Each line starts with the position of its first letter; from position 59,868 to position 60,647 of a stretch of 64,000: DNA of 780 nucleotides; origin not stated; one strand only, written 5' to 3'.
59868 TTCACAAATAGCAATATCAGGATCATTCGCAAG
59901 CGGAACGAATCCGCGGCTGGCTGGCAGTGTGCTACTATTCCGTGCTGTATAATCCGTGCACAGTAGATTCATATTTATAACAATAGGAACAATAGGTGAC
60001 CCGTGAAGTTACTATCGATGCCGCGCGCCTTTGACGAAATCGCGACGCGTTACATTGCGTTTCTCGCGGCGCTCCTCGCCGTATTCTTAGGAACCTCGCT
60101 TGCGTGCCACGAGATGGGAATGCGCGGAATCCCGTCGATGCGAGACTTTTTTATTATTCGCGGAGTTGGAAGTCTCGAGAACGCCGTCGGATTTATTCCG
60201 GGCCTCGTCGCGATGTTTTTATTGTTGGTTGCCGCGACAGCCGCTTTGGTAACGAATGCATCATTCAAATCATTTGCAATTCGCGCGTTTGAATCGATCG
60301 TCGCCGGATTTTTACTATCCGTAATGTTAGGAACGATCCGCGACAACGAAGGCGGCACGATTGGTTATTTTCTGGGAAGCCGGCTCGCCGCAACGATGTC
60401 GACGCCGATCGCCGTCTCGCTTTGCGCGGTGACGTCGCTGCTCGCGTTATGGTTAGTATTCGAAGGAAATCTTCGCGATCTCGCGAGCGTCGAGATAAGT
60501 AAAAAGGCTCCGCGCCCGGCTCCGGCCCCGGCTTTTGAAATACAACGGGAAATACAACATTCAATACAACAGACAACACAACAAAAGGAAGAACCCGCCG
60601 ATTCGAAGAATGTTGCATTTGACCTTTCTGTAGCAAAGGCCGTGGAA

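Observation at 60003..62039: FtsK-like protein retaining the membrane anchor and DNA-recognition gamma domain but lacking the translocase motor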

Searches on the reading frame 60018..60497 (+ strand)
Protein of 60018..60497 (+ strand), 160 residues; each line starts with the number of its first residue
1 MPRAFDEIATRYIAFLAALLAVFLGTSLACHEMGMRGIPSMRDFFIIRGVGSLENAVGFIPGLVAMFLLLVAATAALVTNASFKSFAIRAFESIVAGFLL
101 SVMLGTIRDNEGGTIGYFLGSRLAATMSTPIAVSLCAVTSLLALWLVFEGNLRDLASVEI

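Call 14: find_homologous_proteins(query=A2, max_evalue=0.01)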
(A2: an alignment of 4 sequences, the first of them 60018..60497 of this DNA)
Query A2 (4 sequences): 8000 candidates shared short words with the query, none scored E <= 0.01.

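Call 15: search_protein_families(library=pfam, alignment_id=A2, max_evalue=10)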
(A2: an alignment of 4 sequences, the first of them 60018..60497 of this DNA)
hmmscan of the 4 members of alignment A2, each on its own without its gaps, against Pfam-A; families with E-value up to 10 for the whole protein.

A. member 1, window:60018-60497:+ (160 aa): 5 families
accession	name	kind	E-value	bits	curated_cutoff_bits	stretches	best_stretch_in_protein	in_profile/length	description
PF17647.6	DUF5518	-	0.036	14.6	27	1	56-118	57-115/116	Family of unknown function (DUF5518)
PF24287.1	DUF7475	-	0.038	14.7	31.3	1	10-85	15-88/115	Family of unknown function (DUF7475)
PF04530.17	Viral_Beta_CD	-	0.11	13.3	23.4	1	74-118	42-86/123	Viral Beta C/D like family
PF02674.22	Colicin_V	-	0.33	11.4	29.3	1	10-101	55-141/144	Colicin V production protein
PF02402.22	Lysis_col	-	0.47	10.8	27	1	88-116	7-36/49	Lysis protein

B. families by the number of members that match (of 4 scanned): 7 families
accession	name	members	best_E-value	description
PF02674.22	Colicin_V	2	0.33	Colicin V production protein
PF17647.6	DUF5518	1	0.036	Family of unknown function (DUF5518)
PF24287.1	DUF7475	1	0.038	Family of unknown function (DUF7475)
PF04530.17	Viral_Beta_CD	1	0.11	Viral Beta C/D like family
PF15420.11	Abhydrolase_9_N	1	0.28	Alpha/beta-hydrolase family N-terminus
PF02402.22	Lysis_col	1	0.47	Lysis protein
PF15176.11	LRR19-TM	1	3.7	Leucine-rich repeat family 19 TM domain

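Call 25: search_protein_representatives(alignment_id=A2)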
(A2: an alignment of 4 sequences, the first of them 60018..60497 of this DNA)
Query: 4 sequences, 162 profile positions. Proteins with E-value up to 0.001 (for the whole library): 14; up to 1e-10: 13; up to 1e-30: 13. The best 14 are listed.
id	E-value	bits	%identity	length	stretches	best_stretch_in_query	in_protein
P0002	1.1e-75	269.5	-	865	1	1-162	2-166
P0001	6.1e-74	263.8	-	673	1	7-160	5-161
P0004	1.6e-68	246.3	-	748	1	1-161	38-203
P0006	9.6e-61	220.9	-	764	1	2-159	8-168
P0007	1.9e-53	197.2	-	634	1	6-158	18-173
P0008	5.0e-53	195.8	-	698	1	11-161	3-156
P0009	2.6e-50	187.0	-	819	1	3-156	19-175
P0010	9.4e-49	181.9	-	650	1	2-159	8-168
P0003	6.4e-47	176.0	-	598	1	43-160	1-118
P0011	1.8e-45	171.3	-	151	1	1-147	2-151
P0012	8.4e-44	165.9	-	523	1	12-157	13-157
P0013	1.4e-36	142.4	-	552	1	15-154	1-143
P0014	9.0e-34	133.2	-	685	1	1-155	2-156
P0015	1.9e-04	37.9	-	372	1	13-148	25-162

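Call 40: find_encoding_contigs(protein=P0007, flank=10000, max_places=2)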
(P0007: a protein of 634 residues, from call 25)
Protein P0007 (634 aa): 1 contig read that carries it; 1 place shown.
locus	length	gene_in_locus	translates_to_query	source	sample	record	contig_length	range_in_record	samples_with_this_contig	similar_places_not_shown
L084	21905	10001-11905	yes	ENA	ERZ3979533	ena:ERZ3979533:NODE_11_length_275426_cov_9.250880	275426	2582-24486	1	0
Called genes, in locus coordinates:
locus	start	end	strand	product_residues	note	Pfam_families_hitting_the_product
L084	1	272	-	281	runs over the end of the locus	PF00142:Fer4_NifH (faint), PF01656:CbiA, PF06564:CBP_BcsQ (faint), PF10609:ParA (weak)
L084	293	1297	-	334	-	PF00448:SRP54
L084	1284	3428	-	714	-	PF00771:FHIPEP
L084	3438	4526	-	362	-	PF01312:Bac_export_2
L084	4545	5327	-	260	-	PF01311:Bac_export_1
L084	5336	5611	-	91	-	PF01313:Bac_export_3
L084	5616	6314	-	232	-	PF00813:FliP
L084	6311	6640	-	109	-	PF04347:FliO (weak)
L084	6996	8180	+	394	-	PF01073:3Beta_HSD (weak), PF01370:Epimerase, PF04321:RmlD_sub_bind, PF07993:NAD_binding_4 (faint), PF16363:GDP_Man_Dehyd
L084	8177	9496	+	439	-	PF03572:Peptidase_S41 (faint)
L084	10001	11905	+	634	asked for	PF09397:FtsK_gamma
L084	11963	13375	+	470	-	PF00919:UPF0004, PF04055:Radical_SAM, PF18693:TRAM_2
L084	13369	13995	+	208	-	PF01066:CDP-OH_P_transf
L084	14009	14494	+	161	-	PF04608:PgpA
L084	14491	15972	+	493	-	PF00672:HAMP, PF07228:SpoIIE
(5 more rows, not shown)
